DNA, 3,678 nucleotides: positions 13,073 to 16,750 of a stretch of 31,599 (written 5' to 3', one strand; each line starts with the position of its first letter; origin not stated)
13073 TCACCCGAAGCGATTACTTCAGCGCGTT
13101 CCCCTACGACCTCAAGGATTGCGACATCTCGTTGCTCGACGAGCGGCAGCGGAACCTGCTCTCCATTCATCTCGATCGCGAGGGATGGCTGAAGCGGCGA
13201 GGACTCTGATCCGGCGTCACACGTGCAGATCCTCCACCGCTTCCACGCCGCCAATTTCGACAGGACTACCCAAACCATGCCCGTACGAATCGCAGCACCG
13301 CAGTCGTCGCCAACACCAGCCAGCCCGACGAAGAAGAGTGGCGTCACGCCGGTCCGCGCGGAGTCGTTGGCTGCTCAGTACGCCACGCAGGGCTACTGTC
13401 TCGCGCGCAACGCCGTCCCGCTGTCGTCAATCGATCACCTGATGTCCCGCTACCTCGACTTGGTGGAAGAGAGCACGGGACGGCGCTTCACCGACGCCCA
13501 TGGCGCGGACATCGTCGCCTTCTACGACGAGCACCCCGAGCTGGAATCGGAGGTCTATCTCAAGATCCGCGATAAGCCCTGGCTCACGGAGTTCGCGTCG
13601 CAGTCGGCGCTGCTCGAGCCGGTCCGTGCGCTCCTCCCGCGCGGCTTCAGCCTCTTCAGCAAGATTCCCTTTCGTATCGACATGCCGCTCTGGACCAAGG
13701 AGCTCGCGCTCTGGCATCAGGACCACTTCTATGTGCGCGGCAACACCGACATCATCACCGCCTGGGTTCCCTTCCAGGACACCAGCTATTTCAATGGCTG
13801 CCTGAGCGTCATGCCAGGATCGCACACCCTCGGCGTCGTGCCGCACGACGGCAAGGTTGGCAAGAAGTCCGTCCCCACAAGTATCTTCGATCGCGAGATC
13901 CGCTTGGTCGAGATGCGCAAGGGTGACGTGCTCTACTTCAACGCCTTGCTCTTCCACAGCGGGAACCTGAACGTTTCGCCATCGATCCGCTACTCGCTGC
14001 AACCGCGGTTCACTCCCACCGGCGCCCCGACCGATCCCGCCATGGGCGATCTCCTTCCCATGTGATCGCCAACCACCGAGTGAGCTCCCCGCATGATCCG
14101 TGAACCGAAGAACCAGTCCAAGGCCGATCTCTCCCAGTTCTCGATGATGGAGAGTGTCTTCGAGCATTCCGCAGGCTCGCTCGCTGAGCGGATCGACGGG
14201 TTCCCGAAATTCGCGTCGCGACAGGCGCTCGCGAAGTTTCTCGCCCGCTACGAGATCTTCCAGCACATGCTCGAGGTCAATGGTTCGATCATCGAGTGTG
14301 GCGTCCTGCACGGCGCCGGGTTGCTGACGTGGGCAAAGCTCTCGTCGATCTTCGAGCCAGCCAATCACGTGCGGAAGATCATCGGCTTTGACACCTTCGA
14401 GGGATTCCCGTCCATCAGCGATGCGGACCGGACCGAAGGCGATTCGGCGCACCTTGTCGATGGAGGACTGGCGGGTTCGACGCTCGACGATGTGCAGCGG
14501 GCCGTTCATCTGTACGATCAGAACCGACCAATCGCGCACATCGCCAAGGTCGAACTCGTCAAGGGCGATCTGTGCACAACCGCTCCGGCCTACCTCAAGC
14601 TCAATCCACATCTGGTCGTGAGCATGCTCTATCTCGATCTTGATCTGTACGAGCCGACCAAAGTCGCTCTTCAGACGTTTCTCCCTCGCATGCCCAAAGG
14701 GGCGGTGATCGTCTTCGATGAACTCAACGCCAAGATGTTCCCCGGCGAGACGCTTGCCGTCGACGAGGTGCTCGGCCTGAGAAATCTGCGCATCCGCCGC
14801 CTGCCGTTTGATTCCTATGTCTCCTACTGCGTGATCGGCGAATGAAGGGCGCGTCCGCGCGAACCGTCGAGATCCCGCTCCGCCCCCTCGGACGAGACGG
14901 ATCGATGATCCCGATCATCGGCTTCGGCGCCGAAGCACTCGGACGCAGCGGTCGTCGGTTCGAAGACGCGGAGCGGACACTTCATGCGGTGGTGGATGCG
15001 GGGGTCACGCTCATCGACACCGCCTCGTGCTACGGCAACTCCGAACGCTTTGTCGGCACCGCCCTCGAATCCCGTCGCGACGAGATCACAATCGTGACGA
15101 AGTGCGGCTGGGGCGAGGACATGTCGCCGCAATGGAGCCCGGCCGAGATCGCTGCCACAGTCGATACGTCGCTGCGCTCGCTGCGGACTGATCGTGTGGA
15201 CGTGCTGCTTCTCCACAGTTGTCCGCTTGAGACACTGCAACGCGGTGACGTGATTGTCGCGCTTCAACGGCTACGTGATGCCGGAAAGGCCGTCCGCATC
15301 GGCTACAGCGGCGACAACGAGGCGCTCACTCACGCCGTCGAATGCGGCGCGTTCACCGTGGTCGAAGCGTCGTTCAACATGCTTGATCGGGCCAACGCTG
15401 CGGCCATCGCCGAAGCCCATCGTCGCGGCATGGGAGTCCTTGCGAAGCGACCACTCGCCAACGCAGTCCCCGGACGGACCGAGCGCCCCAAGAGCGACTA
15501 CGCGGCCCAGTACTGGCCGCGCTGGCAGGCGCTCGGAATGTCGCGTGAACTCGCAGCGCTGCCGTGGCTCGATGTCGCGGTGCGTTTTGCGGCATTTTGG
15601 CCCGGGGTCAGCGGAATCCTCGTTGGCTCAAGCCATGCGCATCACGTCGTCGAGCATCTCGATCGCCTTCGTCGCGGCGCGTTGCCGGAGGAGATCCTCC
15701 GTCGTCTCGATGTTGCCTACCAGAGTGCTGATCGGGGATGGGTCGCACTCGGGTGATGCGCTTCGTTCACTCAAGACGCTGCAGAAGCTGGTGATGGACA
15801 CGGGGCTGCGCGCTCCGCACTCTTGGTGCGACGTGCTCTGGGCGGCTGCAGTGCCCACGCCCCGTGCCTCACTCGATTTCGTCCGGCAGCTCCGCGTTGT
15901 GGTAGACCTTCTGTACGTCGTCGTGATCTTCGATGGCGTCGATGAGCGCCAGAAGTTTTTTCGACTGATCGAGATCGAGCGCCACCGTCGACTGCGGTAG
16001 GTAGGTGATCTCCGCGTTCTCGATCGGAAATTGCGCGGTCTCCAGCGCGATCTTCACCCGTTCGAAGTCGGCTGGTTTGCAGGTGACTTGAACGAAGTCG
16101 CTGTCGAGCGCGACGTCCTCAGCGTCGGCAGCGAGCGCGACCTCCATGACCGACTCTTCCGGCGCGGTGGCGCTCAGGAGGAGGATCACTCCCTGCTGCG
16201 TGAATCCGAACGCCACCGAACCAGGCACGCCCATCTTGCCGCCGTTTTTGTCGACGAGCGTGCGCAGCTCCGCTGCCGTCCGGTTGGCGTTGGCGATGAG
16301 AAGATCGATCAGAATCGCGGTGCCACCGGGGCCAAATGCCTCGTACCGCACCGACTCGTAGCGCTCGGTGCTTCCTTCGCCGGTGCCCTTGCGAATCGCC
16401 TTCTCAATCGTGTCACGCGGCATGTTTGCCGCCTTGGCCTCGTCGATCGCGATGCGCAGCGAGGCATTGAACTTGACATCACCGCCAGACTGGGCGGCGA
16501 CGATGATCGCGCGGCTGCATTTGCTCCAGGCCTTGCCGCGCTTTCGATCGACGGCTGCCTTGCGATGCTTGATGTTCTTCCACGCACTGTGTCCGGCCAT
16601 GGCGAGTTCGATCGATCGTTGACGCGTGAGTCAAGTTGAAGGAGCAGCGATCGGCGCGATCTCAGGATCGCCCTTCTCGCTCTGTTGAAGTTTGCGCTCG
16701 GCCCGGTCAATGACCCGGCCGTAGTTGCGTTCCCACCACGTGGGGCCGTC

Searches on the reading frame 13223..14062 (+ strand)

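Call 14: search_protein_families(library=pfam, proteins=[window:13223-14062:+], max_evalue=0.001)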
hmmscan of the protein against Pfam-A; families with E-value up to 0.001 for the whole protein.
window:13223-14062:+ (280 aa): 1 family
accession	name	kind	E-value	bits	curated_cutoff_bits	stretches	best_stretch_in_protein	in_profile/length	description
PF05721.19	PhyH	-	6e-20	72.9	22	1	54-256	2-211/213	Phytanoyl-CoA dioxygenase (PhyH)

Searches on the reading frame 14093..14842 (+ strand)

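Call 14: search_protein_families(library=pfam, proteins=[window:14093-14842:+], max_evalue=0.001)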
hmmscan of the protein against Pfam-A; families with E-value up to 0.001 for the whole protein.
window:14093-14842:+ (250 aa): 2 families
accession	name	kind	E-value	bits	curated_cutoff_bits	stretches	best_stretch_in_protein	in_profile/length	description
PF05711.17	TylF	-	4e-11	43.1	23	1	61-213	90-231/264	Macrocin-O-methyltransferase (TylF)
PF13578.12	Methyltransf_24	-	1.4e-06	29.6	26.3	1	67-210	1-104/105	Methyltransferase domain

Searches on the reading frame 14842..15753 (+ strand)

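Call 14: search_protein_families(library=pfam, proteins=[window:14842-15753:+], max_evalue=0.001)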
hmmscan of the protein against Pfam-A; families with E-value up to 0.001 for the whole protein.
window:14842-15753:+ (304 aa): 1 family
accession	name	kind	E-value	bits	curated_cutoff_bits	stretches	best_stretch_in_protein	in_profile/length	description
PF00248.27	Aldo_ket_red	-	2e-34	119.5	24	1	26-290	2-287/291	Aldo/keto reductase family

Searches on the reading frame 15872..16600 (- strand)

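Call 14: search_protein_families(library=pfam, proteins=[window:15872-16600:-], max_evalue=0.001)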
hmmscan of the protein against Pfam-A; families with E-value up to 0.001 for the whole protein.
window:15872-16600:- (243 aa): 2 families
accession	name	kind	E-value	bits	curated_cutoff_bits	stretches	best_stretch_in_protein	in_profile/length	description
PF01709.26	Transcrip_reg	-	1.3e-50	171.7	27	1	81-236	1-160/160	TACO1/YebC second and third domain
PF20772.2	TACO1_YebC_N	-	1.8e-27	96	36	1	5-75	1-73/73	TACO1/YebC protein N-terminal domain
